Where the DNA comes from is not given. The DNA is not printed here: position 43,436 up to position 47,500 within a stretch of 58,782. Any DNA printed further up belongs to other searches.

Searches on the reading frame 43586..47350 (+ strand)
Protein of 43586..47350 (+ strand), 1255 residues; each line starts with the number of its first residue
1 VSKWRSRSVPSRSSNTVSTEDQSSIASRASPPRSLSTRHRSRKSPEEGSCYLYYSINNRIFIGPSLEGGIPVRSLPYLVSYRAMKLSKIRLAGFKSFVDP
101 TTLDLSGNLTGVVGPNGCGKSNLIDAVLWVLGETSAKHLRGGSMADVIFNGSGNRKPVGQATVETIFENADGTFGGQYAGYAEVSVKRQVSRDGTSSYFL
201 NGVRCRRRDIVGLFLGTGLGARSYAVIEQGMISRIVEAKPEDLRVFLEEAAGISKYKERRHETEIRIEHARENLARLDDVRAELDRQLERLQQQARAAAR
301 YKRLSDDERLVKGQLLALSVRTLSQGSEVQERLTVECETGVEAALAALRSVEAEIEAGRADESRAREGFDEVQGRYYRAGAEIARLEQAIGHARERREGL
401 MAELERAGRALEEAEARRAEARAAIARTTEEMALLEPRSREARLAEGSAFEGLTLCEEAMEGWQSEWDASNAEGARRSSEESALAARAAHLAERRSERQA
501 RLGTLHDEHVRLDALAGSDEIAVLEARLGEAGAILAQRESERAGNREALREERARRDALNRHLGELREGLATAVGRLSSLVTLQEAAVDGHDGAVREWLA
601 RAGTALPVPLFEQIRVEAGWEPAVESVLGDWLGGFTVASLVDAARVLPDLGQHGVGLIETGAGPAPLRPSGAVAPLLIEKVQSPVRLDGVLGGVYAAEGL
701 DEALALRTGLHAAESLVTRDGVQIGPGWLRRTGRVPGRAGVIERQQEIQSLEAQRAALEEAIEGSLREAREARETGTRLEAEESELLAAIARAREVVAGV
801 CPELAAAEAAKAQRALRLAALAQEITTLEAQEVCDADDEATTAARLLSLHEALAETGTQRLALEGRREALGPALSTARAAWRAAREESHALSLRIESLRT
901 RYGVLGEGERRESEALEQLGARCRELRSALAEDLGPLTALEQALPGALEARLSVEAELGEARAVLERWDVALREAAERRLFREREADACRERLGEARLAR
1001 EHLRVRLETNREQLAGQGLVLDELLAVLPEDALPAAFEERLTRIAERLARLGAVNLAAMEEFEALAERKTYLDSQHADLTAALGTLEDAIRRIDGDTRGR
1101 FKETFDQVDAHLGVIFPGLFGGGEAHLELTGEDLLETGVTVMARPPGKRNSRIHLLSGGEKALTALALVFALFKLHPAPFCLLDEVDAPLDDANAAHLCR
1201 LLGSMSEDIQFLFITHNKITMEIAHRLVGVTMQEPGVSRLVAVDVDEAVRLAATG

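Call 53: search_protein_families(library=pfam, proteins=[window:43586-47350:+], max_evalue=0.001)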
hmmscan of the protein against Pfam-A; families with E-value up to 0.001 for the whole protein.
window:43586-47350:+ (1255 aa): 7 families
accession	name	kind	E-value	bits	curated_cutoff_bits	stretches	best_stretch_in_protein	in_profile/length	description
PF02463.25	SMC_N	-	3.7e-63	213.3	40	1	86-1238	2-219/220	RecF/RecN/SMC N terminal domain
PF13476.12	AAA_23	-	6.4e-17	63.3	27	1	88-298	1-187/201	AAA domain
PF13304.12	AAA_21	-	2.9e-11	44.4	27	1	109-163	1-60/304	AAA domain, putative AbiEii toxin, Type IV TA system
PF13175.12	AAA_15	-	6.5e-09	36.3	32.1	1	84-138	1-54/374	AAA ATPase domain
PF06470.18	SMC_hinge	-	3.3e-07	31.1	22.5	1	609-706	7-115/116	SMC proteins Flexible Hinge Domain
PF13555.12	AAA_29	-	4.2e-05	23.7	27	1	86-131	1-46/61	P-loop containing region of AAA domain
PF00005.33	ABC_tran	-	9.3e-05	23.5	25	0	107-130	11-34/137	ABC transporter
